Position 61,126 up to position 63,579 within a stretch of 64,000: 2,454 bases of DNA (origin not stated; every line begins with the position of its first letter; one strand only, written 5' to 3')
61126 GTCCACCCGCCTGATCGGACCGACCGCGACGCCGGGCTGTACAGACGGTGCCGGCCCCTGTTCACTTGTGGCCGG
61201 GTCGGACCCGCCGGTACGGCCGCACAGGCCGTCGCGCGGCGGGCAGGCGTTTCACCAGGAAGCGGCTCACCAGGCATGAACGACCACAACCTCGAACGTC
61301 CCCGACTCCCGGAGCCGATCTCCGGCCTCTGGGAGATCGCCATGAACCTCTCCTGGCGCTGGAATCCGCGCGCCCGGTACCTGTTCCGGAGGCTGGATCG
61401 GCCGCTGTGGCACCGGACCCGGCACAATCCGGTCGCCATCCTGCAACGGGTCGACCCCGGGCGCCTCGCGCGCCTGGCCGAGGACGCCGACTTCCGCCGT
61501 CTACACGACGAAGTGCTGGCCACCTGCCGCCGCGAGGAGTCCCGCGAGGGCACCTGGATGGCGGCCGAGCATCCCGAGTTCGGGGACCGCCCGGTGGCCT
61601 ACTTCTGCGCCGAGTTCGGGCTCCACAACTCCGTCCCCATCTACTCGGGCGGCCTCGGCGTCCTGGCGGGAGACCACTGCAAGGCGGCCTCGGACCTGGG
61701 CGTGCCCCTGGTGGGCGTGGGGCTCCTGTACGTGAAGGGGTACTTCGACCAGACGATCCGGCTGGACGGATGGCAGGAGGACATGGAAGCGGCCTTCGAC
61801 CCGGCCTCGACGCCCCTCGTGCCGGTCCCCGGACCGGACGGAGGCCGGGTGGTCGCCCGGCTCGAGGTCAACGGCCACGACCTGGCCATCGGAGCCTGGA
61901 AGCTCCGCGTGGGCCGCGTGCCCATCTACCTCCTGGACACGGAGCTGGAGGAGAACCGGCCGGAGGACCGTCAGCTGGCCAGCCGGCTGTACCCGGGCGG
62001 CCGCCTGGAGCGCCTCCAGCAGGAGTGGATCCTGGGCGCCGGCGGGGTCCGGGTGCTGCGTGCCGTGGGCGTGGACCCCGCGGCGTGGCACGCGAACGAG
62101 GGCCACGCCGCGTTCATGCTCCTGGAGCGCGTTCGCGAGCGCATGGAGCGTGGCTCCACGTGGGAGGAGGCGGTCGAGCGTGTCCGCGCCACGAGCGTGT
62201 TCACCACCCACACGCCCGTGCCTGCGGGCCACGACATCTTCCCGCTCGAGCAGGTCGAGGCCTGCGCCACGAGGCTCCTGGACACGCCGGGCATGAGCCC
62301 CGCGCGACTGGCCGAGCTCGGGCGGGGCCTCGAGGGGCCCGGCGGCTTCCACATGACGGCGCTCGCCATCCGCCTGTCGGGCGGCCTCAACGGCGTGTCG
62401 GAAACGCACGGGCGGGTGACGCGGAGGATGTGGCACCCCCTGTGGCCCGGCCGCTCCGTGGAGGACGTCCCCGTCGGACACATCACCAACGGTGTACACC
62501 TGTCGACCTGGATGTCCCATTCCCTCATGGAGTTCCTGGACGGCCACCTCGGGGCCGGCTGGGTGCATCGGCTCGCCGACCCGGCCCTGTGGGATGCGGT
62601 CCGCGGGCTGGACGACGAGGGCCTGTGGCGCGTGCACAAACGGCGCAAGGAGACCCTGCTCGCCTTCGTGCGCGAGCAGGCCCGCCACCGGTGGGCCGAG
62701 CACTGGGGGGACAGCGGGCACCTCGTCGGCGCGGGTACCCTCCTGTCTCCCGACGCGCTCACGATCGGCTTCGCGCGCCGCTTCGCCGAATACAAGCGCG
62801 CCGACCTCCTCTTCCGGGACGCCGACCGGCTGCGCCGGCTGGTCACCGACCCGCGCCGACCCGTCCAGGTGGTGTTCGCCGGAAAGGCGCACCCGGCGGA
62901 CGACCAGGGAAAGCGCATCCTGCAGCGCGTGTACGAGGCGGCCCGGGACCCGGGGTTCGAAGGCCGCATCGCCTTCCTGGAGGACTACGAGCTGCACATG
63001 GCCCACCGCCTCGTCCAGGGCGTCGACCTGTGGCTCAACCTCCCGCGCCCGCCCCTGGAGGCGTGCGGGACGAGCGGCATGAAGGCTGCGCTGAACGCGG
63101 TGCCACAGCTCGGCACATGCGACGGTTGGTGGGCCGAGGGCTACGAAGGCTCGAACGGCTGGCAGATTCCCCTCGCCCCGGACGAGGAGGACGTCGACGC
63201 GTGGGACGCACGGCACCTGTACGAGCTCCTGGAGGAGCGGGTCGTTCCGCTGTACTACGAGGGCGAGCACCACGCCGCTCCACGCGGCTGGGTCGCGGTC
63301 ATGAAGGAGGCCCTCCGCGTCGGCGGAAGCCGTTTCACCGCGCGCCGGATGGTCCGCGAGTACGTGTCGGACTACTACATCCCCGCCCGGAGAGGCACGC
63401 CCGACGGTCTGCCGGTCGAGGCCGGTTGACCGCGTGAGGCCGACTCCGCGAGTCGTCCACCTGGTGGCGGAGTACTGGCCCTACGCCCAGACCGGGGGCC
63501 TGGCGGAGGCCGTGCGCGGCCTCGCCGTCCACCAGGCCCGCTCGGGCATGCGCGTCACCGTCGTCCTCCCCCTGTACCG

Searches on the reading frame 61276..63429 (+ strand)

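Call 74: search_protein_families(library=pfam, proteins=[window:61276-63429:+], max_evalue=0.00001)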
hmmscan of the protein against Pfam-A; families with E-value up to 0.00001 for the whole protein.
window:61276-63429:+ (717 aa): 2 families
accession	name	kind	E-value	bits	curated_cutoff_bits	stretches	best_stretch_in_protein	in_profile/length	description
PF11897.13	DUF3417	-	1.5e-31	109.5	25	1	11-119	1-108/109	Protein of unknown function (DUF3417)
PF00343.26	Phosphorylase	-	1.4e-26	93.5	27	1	358-617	324-579/713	Carbohydrate phosphorylase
